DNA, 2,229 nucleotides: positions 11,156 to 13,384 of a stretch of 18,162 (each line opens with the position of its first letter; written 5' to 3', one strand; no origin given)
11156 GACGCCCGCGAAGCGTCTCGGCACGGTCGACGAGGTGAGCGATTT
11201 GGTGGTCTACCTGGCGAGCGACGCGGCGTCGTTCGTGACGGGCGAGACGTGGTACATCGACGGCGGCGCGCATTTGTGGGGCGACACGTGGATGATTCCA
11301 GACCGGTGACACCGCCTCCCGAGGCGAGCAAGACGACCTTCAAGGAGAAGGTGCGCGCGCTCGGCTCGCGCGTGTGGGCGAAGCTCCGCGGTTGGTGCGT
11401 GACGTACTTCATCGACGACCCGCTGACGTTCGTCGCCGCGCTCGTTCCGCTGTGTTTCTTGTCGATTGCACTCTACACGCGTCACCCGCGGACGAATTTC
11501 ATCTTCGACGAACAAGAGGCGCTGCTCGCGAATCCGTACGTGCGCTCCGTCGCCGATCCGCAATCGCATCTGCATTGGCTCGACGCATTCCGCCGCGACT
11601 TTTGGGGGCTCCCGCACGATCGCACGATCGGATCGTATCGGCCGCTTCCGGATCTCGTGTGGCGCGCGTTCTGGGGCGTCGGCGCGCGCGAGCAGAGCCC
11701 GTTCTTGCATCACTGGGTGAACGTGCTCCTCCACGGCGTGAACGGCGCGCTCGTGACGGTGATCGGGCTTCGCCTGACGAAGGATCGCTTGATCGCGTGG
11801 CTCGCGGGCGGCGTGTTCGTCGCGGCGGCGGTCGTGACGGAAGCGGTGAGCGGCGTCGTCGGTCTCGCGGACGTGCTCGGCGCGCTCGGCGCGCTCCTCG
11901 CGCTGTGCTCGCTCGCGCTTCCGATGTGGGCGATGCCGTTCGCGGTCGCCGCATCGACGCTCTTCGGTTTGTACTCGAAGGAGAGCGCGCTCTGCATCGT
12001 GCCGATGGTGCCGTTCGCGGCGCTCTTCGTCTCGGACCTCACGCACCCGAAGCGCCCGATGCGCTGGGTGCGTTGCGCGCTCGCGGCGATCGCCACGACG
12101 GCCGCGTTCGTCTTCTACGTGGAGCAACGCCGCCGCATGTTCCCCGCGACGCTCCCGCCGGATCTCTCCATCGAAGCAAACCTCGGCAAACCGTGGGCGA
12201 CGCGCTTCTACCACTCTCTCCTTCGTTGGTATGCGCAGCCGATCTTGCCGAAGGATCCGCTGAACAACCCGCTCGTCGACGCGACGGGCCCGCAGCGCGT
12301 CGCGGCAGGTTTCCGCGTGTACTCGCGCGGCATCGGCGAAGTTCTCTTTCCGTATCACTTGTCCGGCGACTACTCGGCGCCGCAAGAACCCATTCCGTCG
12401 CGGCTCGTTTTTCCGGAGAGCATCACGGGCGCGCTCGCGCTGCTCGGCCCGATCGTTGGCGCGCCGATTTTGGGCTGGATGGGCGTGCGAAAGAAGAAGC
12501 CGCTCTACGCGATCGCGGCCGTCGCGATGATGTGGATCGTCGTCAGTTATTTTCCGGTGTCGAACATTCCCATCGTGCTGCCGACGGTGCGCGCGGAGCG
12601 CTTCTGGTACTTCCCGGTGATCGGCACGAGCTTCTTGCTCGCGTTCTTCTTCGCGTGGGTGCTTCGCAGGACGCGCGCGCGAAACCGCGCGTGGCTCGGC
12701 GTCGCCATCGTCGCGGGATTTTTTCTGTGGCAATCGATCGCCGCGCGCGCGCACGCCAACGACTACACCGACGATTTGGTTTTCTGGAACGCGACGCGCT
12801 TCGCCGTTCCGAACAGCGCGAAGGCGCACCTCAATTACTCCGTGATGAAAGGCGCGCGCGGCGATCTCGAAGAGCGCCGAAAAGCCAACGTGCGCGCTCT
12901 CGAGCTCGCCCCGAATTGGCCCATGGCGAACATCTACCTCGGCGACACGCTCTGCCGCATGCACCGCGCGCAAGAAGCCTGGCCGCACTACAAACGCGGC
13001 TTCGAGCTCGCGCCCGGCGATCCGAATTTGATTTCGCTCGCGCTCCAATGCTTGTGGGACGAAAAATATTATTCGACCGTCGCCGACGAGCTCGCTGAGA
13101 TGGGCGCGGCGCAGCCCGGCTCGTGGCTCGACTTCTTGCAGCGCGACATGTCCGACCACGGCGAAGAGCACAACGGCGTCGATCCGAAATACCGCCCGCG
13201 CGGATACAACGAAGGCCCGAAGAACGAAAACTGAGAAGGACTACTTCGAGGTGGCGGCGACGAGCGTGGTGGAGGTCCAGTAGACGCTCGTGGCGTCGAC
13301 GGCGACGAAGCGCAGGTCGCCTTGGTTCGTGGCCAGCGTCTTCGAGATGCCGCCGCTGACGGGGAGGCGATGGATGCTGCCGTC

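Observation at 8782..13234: Tight four-gene string: RNase HI > membrane protein with Ser/Ala/Pro-rich linker > SDR > PMT/TMTC-like GT-C glycosyltransferase. A candidate protein O-glycosylation module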

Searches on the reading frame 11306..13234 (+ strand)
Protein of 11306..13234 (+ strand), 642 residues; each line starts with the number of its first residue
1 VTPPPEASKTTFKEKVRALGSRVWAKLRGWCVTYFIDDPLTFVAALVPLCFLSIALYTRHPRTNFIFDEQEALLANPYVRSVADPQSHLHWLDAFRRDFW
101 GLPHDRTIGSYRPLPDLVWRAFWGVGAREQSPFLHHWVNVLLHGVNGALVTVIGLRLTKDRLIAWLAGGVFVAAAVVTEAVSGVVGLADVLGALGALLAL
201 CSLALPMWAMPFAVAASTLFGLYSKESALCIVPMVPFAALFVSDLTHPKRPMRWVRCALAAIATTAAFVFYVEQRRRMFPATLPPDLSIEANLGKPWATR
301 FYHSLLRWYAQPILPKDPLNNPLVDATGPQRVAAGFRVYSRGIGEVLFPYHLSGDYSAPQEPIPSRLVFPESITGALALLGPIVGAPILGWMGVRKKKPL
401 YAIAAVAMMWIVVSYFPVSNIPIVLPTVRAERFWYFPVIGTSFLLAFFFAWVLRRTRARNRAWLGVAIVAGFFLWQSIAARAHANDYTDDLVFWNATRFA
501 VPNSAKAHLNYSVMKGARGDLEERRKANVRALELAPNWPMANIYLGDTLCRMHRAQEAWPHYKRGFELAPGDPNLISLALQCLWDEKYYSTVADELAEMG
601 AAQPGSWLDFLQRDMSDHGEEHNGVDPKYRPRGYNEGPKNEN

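Call 4: search_protein_families(library=pfam, proteins=[window:11306-13234:+], max_evalue=0.01)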
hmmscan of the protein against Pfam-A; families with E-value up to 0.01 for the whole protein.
window:11306-13234:+ (642 aa): 0 families

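Call 5: search_protein_families(library=ncbifam, proteins=[window:11306-13234:+], max_evalue=0.01)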
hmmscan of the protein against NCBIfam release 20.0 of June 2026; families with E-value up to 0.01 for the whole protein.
window:11306-13234:+ (642 aa): 0 families

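Call 9: search_protein_families(library=pfam, proteins=[window:11306-13234:+], max_evalue=10)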
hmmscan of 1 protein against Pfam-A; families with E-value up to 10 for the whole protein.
window:11306-13234:+ (642 aa): 2 families
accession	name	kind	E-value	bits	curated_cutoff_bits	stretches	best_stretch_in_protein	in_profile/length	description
PF13431.12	TPR_17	-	0.1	13.3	24.4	1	530-558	4-32/34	Tetratricopeptide repeat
PF14862.11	Defensin_big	-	1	10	25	1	163-182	7-26/55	Big defensin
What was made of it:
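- On TMTC-like (TMTC_DUF1736 plus TPR): No hit for the window protein at E up to 10 (call 9).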

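Call 10: find_homologous_proteins(query=window:11306-13234:+)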
Query window:11306-13234:+ (642 aa): 1547 proteins with E <= 0.001 among 8000 candidates; the best 120 are listed.
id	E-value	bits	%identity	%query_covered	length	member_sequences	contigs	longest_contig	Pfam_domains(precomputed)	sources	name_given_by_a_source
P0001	0.0e+0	1499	100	100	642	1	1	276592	-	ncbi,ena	-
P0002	0.0e+0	1419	94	100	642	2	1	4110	-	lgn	-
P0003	0.0e+0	1316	89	99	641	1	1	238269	-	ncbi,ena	-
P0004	0.0e+0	1278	86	99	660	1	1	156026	-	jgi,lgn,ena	-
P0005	0.0e+0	1197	79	100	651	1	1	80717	-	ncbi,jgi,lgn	ncbi:MAG TPA: tetratricopeptide repeat protein [Polyangiaceae bacterium]|jgi:hypothetical protein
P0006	0.0e+0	1190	79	100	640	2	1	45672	PF11992.14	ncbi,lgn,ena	-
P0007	0.0e+0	1168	77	100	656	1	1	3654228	-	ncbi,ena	-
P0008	0.0e+0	1164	81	96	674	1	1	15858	-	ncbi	-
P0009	0.0e+0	1159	77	98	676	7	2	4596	-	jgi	-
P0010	0.0e+0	1154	78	100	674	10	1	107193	-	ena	-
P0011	0.0e+0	1146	78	95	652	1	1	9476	-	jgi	jgi:hypothetical protein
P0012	0.0e+0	1133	77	97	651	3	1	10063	-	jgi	jgi:hypothetical protein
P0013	0.0e+0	1129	73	95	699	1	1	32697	-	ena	-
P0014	0.0e+0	1129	72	100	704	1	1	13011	-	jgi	jgi:protein O-mannosyl-transferase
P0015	0.0e+0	1124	76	97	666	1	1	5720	-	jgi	jgi:hypothetical protein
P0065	7.3e-268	909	63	96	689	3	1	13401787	-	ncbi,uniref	ncbi:tetratricopeptide repeat protein [Pendulispora brunnea]|uniref:Tetratricopeptide repeat protein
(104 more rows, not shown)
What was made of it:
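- Checked: The start of the fourth gene matches a public 642-aa protein that is 100% identical (P0001, call 10).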

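Call 11: search_solved_structures(query=window:11306-13234:+, max_evalue=10, show_alignments=2)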
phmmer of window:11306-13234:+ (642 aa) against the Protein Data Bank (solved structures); distinct sequences matched with E-value up to 10: 48.
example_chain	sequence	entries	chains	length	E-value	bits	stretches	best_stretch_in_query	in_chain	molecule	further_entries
1w3b_A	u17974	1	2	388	4e-07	32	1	499-571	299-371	UDP-N-ACETYLGLUCOSAMINE--PEPTIDE N-ACETYLGLUCOSAMINYLTRANSFERASE 110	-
6eou_A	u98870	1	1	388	7.9e-07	31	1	499-571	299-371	UDP-N-acetylglucosamine--peptide N-acetylglucosaminyltransferase 110 kDa subunit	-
6b85_J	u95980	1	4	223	3.3e-06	29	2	519-574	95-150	TMHC4_R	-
7yeh_B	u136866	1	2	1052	1.6e-05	26.7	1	500-571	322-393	UDP-N-acetylglucosamine--peptide N-acetylglucosaminyltransferase 110 kDa subunit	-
7yea_A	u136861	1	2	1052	1.7e-05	26.7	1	500-571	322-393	UDP-N-acetylglucosamine--peptide N-acetylglucosaminyltransferase 110 kDa subunit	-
7ntf_A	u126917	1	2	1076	1.8e-05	26.5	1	499-571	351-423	Isoform 1 of UDP-N-acetylglucosamine--peptide N-acetylglucosaminyltransferase 110 kDa subu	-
8bu0_A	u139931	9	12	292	7.7e-05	24.5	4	483-571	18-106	Consensus tetratricopeptide repeat protein | Crystal structure of an 8-repeat consensus TPR superhelix with Zinc. | Monomer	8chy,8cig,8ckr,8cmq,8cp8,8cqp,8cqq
8far_A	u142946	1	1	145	0.00014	23.6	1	525-574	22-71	I432-1-CC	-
8cus_A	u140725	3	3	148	0.00015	23.5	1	508-574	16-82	I432-1(NaCl) Chain A | I432-1(Imd) Chain A | I432-1-X3 Chain A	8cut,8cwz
6vl6_A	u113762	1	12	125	0.00052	21.7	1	483-577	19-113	T33_dn2A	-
5hrz_A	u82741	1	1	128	0.00081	21.1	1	483-572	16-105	TPR domain protein 1na0C3_3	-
9qhb_A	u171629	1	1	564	0.0014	20.3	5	484-571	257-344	Engineered tetratricopeptide repeat protein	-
2wqh_A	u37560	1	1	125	0.0017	20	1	483-572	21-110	CTPR3Y3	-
8fwd_1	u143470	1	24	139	0.0018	20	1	521-574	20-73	O43-rpxdoc-EK1_B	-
2fo7_A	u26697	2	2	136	0.0022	19.7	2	483-571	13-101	SYNTHETIC CONSENSUS TPR PROTEIN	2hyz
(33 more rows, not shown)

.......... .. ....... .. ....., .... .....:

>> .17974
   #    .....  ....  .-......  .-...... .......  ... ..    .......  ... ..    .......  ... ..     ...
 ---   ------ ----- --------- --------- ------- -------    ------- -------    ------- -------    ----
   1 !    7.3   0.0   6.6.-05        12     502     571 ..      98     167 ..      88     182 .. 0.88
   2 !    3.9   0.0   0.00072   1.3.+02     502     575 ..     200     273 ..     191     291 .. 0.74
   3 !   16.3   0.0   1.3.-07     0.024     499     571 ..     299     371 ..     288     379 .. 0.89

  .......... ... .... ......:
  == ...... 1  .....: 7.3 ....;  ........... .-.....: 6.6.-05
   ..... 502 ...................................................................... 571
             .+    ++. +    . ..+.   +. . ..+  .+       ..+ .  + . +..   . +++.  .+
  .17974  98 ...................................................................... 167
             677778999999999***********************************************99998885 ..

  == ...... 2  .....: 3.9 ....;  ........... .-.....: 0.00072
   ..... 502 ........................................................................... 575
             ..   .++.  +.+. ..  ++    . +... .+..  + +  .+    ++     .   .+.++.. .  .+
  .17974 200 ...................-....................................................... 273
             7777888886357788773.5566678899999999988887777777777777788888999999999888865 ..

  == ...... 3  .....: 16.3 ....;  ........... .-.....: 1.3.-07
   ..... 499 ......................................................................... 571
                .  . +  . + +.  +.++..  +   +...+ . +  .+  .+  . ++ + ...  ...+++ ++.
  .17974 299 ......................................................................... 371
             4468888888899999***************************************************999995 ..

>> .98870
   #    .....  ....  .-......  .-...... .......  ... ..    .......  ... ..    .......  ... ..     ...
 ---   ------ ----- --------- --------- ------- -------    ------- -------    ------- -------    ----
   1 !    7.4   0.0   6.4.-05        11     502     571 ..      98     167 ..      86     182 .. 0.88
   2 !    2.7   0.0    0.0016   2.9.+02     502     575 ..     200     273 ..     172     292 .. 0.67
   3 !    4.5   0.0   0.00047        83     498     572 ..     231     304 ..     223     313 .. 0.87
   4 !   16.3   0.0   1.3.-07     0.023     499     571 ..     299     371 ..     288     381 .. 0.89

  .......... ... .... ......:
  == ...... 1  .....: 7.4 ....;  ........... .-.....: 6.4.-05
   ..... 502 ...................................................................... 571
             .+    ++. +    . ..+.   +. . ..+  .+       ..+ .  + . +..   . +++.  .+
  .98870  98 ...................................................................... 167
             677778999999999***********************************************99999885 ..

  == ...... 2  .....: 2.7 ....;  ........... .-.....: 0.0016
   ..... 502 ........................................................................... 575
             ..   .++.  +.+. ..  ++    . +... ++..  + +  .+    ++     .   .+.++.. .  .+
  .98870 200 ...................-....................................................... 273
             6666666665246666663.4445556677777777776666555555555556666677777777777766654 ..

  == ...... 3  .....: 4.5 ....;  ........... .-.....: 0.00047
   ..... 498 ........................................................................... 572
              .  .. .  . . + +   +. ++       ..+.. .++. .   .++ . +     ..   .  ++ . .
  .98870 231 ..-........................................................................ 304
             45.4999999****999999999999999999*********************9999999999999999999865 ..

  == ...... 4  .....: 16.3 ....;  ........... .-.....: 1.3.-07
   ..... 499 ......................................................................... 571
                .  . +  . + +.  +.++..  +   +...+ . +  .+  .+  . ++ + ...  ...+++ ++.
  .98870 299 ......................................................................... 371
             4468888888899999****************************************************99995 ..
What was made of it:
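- Checked: TPRs are supported by phmmer against PDB TPR proteins (OGT 1w3b, E 4e-7, residues 499-571; call 11).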

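Call 13: find_encoding_contigs(protein=window:11306-13234:+, flank=10000, max_places=3)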
Protein window:11306-13234:+ (642 aa): no gene with exactly this product is on record in the collection.

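Call 15: find_encoding_contigs(protein=P0001, flank=10000, max_places=3)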
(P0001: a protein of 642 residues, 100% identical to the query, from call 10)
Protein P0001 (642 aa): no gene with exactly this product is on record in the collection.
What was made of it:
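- Tried and rejected: Exact-sequence look-up of the window's GT-C found no encoding contig on record (calls 13, 15).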

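Call 16: search_solved_structures(query=A1, max_evalue=10)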
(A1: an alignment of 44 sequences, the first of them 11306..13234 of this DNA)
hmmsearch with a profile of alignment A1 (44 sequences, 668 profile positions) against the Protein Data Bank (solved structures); distinct sequences matched with E-value up to 10: 50.
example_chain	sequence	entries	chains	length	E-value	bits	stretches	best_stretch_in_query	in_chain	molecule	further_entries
6b85_J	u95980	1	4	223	9.6e-09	37.3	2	543-597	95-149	TMHC4_R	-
8bu0_A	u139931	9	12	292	6.9e-08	34.5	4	509-596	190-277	Consensus tetratricopeptide repeat protein | Crystal structure of an 8-repeat consensus TPR superhelix with Zinc. | Monomer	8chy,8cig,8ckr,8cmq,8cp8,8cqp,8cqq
9qhb_A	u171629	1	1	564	8.7e-08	34.2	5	509-596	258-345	Engineered tetratricopeptide repeat protein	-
8far_A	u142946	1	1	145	4.2e-06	28.6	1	545-598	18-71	I432-1-CC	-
7yeh_B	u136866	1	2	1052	7.5e-06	27.8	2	524-595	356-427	UDP-N-acetylglucosamine--peptide N-acetylglucosaminyltransferase 110 kDa subunit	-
7yea_A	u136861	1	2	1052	7.5e-06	27.8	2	524-595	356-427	UDP-N-acetylglucosamine--peptide N-acetylglucosaminyltransferase 110 kDa subunit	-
7ntf_A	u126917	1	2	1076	7.9e-06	27.7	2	524-595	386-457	Isoform 1 of UDP-N-acetylglucosamine--peptide N-acetylglucosaminyltransferase 110 kDa subu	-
8cus_A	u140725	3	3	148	1.1e-05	27.3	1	543-598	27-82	I432-1(NaCl) Chain A | I432-1(Imd) Chain A | I432-1-X3 Chain A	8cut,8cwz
2fo7_A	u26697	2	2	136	1.3e-05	27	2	508-596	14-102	SYNTHETIC CONSENSUS TPR PROTEIN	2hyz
1w3b_A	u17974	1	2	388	2.2e-05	26.3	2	524-595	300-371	UDP-N-ACETYLGLUCOSAMINE--PEPTIDE N-ACETYLGLUCOSAMINYLTRANSFERASE 110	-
8fwd_1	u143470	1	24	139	3.9e-05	25.4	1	544-598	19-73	O43-rpxdoc-EK1_B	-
6eou_A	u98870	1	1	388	6.6e-05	24.7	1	525-595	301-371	UDP-N-acetylglucosamine--peptide N-acetylglucosaminyltransferase 110 kDa subunit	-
9qhc_A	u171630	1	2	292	0.0002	23.1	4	508-595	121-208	Engineered tetratricopeptide repeat protein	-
9gzg_A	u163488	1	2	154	0.00046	21.9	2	508-596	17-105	Engineered CTPR protein with glutamic acids for conductivity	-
11kc_A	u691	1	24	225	0.0007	21.3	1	543-598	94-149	Designed nanoparticle O43-TM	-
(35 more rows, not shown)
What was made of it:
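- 12752..13171 (+): C-terminal periplasmic TPR domain (about 4 repeats, residues about 483-622), followed by a conserved tail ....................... phmmer and hmmsearch against PDB TPR proteins (calls 11, 16).
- On TMTC-like (TMTC_DUF1736 plus TPR): TPR hits against PDB proteins come from calls 11 and 16.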

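Call 17: find_related_loci(query=A1, collection=genome_contigs, flank=6000)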
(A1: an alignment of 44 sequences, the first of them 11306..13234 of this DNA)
Query A1 (642 aa) in genome_contigs; peptide patterns used: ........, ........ (x = any residue, [..] = any of these).
350 stretches matched a pattern; 305 encode a relative of the query (tblastn E <= 1e-3); the best 80 are kept; 80 distinct loci.
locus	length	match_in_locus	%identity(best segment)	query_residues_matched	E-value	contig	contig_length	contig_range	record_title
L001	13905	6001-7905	79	1-642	0e+0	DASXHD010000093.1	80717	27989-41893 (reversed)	MAG TPA_asm: Polyangiaceae bacterium isolate SMAG_U5184 k141_3229862, whole genome shotgun sequence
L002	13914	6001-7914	79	1-642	0e+0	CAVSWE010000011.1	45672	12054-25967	MAG: uncultured delta proteobacterium isolate MFD05705.bin.2.131 genome assembly, contig: contig_85536, whole genome sho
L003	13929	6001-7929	77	4-642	0e+0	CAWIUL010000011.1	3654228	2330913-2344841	MAG: uncultured delta proteobacterium isolate MFD01872.bin.1.328 genome assembly, contig: contig_37708, whole genome sho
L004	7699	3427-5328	74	13-641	0e+0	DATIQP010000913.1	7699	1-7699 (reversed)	MAG TPA_asm: Polyangiaceae bacterium isolate SMAG_U15880 k141_41987, whole genome shotgun sequence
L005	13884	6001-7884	67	27-641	0e+0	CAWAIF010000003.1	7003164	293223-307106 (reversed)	MAG: uncultured delta proteobacterium isolate MFD02416.bin.1.98 genome assembly, contig: contig_8404, whole genome shotg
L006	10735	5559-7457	65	26-641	0e+0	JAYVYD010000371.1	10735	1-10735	MAG: Myxococcales bacterium isolate GL85_UP_concoct_158 GL85_UP_concoct_158_370, whole genome shotgun sequence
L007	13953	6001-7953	63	27-641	0e+0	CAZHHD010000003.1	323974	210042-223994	MAG TPA_asm: uncultured Polyangiaceae bacterium isolate binchicken_co284_183 genome assembly, contig: NODE_40_length_323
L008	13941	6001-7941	62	6-641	0e+0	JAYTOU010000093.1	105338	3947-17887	MAG: Myxococcales bacterium isolate GFS_4219 GFS_4219_92, whole genome shotgun sequence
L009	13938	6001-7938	63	18-641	0e+0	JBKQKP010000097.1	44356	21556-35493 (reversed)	MAG: Polyangiaceae bacterium isolate CRr1A1B1C__bin_81 CRr1A1B1C_000000104497, whole genome shotgun sequence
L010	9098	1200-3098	63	26-641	0e+0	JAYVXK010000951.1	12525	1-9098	MAG: Myxococcales bacterium isolate GL85_DN_concoct_3 GL85_DN_concoct_3_950, whole genome shotgun sequence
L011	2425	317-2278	62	22-642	0e+0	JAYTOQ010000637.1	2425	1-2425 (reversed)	MAG: Polyangiaceae bacterium isolate GFS_4138 GFS_4138_636, whole genome shotgun sequence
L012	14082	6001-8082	60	26-640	0e+0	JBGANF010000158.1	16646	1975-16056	MAG: Polyangiaceae bacterium isolate MAG_AAO_H10.108 AAOH10-108_opera_contig_9943, whole genome shotgun sequence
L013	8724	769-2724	62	22-640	0e+0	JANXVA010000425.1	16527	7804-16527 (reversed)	MAG: Myxococcales bacterium isolate 340R_metabat_70 340R_k141_1316688, whole genome shotgun sequence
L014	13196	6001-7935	62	27-642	0e+0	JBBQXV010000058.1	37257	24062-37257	MAG: Polyangiales bacterium isolate Co_metawrap_2134 Cmw_2134_k141_7209858_length_37257_cov_9.9990, whole genome shotgun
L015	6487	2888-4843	63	22-640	0e+0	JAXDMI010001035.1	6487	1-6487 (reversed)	MAG: Myxococcales bacterium isolate BP_638 scaffold_1515166, whole genome shotgun sequence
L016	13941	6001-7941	62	4-640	0e+0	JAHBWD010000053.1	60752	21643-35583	MAG: Labilithrix sp. isolate ACE_MYX8 MYX8_53, whole genome shotgun sequence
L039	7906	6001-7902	59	6-611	0e+0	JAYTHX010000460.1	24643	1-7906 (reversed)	MAG: Polyangiaceae bacterium isolate GFS_2591 GFS_2591_459, whole genome shotgun sequence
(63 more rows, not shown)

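Call 26: predict_structure(alignment_id=A1)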
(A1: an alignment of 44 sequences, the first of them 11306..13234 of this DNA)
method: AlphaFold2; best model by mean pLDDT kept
length: 642 residues; sequences in the alignment: 44
mean_pLDDT: 81.2   pTM: 0.81
mean pLDDT of the five models: 81.2, 79.8, 79.4, 77.9, 76.9
residues with pLDDT >= 90: 299; 70-90: 194; 50-70: 78; < 50: 71
segments of 3 or more residues with pLDDT < 50: 1-3, 64-66, 68-84, 96-110, 313-318, 353-355, 357-360, 418-421, 426-428, 632-642
pLDDT, mean of each block of 10 residues (from residue 1): 50 78 88 91 95 78 50 43 50 47 38 70 68 71 96 97 97 87 70 96 98 98 87 97 97 98 97 81 77 89 82 50 74 84 82 50 83 92 96 96 97 70 51 80 98 98 97 89 71 75 75 82 94 86 93 96 93 86 95 97 91 94 85 43 29
secondary structure, 60 per line:
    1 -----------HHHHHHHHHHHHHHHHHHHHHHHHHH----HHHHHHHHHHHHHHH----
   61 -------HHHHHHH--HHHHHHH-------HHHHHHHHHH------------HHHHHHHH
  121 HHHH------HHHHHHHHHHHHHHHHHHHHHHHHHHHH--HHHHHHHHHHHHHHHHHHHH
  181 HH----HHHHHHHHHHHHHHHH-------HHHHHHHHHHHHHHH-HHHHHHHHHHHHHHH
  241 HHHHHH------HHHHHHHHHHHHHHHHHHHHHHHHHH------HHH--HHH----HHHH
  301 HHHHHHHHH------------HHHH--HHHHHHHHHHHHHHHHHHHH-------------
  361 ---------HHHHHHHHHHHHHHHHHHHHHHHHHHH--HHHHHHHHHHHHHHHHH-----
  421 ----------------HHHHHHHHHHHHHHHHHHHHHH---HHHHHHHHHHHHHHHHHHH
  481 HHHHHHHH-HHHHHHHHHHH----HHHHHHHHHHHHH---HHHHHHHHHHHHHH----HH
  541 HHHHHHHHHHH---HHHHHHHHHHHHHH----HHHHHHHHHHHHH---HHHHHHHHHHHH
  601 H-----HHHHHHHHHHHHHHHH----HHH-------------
elements in order (helices of 4 or more, strands of 3 or more residues): H12-37 H42-56 H68-74 H77-83 H91-100 H113-124 H131-158 H161-182 H187-202 H210-224 H226-246 H253-278 H297-309 H322-325 H328-347 H370-396 H399-415 H437-458 H462-488 H490-500 H505-517 H521-534 H539-551 H555-568 H573-585 H589-601 H607-622
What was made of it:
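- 11306..12769 (+): Eleven-helix GT-C transmembrane domain of the TMTC-like glycosyltransferase. It has a large first periplasmic loop (residues 59-130) and a fourth loop (279-369). AlphaFold pLDDT 81.2, pTM 0.81 (call 26).
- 12752..13171 (+): Eight paired helices span 490-622 in the model (call 26).
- On GT-C glycosyltransferase superfamily: AlphaFold model with pLDDT 81, pTM 0.81 (call 26).
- On TMTC-like (TMTC_DUF1736 plus TPR): The model shows 11 long helices before residue 488, then 8 TPR-type helices (call 26).
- Closest known: TMTC1-4. Same: Eleven TM helices followed by TPRs on the extracytoplasmic side (call 26).
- Eleven helices plus Lys/Arg-rich inner loops place loop 1, the DUF1736-like loop and the TPRs on the periplasmic side (call 26, sequence).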
